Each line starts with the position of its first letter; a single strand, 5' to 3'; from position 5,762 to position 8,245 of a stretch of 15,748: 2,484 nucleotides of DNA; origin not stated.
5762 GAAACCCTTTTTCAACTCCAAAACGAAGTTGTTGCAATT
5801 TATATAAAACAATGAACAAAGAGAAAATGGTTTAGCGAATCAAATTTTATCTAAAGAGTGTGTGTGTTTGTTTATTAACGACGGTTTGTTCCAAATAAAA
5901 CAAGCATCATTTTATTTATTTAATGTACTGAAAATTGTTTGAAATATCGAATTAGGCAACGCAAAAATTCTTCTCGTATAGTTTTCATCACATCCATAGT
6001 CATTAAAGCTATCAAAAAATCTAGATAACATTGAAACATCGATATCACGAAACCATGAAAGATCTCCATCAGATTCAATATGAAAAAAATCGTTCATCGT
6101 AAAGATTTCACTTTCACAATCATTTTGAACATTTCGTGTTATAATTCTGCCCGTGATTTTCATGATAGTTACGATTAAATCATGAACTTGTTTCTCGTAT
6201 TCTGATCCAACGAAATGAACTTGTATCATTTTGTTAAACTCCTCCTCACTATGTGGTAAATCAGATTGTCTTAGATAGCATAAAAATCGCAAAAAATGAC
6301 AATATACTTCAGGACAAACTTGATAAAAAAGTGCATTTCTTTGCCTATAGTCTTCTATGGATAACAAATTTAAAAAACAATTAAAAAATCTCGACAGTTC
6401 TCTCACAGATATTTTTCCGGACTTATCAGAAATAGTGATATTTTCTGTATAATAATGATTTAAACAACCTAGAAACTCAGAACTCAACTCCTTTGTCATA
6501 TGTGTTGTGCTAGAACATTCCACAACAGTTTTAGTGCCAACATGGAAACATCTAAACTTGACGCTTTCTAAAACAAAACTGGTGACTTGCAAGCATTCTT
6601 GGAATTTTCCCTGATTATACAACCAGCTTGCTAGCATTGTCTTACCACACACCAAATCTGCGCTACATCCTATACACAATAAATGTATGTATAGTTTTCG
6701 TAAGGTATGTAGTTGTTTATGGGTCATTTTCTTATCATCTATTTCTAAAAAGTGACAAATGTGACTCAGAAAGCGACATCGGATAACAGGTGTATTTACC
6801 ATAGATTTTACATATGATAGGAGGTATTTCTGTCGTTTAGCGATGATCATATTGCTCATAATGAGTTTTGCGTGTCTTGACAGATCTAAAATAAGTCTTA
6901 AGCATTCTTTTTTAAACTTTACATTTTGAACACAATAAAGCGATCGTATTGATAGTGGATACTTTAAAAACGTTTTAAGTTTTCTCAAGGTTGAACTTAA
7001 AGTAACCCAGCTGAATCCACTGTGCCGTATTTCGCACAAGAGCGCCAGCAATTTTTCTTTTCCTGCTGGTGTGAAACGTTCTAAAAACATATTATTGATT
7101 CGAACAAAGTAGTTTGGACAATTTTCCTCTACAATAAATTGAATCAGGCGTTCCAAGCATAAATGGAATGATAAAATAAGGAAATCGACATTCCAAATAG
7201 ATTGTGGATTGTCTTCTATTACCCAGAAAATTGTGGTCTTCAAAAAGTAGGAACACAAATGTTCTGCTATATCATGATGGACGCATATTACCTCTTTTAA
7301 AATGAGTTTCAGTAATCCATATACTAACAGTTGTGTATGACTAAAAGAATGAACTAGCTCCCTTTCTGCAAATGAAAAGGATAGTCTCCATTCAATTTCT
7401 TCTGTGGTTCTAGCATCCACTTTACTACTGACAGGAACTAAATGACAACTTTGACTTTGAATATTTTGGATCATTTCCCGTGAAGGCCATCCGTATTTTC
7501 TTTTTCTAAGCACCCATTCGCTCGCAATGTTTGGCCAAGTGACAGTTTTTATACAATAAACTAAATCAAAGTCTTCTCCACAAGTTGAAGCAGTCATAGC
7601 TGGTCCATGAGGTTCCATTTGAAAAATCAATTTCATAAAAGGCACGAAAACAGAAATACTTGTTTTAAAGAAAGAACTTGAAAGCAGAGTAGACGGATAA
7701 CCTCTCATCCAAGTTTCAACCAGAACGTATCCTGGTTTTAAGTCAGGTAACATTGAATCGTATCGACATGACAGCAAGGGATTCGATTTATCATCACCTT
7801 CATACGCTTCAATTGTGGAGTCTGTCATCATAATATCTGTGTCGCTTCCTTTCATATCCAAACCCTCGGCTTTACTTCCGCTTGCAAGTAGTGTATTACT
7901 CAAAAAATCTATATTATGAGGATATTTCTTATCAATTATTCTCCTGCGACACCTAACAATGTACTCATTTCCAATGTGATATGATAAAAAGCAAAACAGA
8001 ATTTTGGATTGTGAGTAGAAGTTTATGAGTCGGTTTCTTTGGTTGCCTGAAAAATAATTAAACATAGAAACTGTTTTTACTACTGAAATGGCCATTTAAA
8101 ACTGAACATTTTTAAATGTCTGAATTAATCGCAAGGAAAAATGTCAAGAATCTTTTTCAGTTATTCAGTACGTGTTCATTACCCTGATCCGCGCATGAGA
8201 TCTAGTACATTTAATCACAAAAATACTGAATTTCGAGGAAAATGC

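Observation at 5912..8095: Intronless cGAS-like (Mab-21) nucleotidyltransferase with an intact catalytic triad and an uncharacterised ~300-aa C-terminal helical extension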

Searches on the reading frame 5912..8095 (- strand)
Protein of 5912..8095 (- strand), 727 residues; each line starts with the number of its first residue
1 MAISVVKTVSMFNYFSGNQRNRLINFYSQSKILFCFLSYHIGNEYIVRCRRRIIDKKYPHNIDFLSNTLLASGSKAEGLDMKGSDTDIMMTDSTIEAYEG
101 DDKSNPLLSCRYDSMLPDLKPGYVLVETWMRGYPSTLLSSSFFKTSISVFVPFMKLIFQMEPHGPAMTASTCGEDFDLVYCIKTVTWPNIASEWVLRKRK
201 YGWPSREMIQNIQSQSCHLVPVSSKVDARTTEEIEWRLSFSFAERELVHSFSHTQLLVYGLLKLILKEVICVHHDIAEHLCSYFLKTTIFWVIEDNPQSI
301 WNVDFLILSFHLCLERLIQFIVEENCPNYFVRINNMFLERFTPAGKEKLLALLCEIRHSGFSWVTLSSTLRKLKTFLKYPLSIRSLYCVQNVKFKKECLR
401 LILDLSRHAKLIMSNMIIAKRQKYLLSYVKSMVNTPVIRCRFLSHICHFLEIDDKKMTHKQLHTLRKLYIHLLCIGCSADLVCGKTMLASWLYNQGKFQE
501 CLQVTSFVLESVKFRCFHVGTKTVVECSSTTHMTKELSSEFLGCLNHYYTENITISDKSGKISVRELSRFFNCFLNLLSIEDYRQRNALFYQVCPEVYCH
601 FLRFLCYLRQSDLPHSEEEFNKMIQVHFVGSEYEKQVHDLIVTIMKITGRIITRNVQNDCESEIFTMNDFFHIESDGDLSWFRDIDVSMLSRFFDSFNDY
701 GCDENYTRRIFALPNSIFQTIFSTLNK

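Call 3: search_protein_families(library=pfam, proteins=[window:5912-8095:-], max_evalue=1)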
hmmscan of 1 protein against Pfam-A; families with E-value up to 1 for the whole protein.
window:5912-8095:- (727 aa): 3 families
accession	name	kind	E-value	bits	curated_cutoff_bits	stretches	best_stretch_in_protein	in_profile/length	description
PF03281.20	Mab-21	-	1.8e-12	48.2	24.1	1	158-249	102-196/197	Mab-21 protein nucleotidyltransferase domain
PF20266.3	Mab-21_C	-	2.5e-11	44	24.1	1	274-345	21-92/102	Mab-21 protein HhH/H2TH-like domain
PF13202.12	EF-hand_5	-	0.16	12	25.9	1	557-570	11-24/25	EF hand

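Call 4: search_solved_structures(query=window:5912-8095:-, max_evalue=1, show_alignments=3)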
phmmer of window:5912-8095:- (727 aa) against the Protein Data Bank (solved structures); distinct sequences matched with E-value up to 1: 5.
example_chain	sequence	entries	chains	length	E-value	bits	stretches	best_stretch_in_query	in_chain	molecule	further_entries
8gjy_A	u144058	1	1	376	4.2e-18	68.3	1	175-344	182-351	cGAS-like receptor 1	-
7lt1_A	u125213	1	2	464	1.3e-07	33.7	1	176-337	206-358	Protein MB21D2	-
7lt2_A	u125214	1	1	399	1.4e-05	26.9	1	235-337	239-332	Mab-21 domain-containing protein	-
8gjw_A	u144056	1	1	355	2e-05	26.4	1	175-339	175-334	cGAS-like receptor 1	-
3iee_A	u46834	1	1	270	0.24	12.9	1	572-646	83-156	Putative exported protein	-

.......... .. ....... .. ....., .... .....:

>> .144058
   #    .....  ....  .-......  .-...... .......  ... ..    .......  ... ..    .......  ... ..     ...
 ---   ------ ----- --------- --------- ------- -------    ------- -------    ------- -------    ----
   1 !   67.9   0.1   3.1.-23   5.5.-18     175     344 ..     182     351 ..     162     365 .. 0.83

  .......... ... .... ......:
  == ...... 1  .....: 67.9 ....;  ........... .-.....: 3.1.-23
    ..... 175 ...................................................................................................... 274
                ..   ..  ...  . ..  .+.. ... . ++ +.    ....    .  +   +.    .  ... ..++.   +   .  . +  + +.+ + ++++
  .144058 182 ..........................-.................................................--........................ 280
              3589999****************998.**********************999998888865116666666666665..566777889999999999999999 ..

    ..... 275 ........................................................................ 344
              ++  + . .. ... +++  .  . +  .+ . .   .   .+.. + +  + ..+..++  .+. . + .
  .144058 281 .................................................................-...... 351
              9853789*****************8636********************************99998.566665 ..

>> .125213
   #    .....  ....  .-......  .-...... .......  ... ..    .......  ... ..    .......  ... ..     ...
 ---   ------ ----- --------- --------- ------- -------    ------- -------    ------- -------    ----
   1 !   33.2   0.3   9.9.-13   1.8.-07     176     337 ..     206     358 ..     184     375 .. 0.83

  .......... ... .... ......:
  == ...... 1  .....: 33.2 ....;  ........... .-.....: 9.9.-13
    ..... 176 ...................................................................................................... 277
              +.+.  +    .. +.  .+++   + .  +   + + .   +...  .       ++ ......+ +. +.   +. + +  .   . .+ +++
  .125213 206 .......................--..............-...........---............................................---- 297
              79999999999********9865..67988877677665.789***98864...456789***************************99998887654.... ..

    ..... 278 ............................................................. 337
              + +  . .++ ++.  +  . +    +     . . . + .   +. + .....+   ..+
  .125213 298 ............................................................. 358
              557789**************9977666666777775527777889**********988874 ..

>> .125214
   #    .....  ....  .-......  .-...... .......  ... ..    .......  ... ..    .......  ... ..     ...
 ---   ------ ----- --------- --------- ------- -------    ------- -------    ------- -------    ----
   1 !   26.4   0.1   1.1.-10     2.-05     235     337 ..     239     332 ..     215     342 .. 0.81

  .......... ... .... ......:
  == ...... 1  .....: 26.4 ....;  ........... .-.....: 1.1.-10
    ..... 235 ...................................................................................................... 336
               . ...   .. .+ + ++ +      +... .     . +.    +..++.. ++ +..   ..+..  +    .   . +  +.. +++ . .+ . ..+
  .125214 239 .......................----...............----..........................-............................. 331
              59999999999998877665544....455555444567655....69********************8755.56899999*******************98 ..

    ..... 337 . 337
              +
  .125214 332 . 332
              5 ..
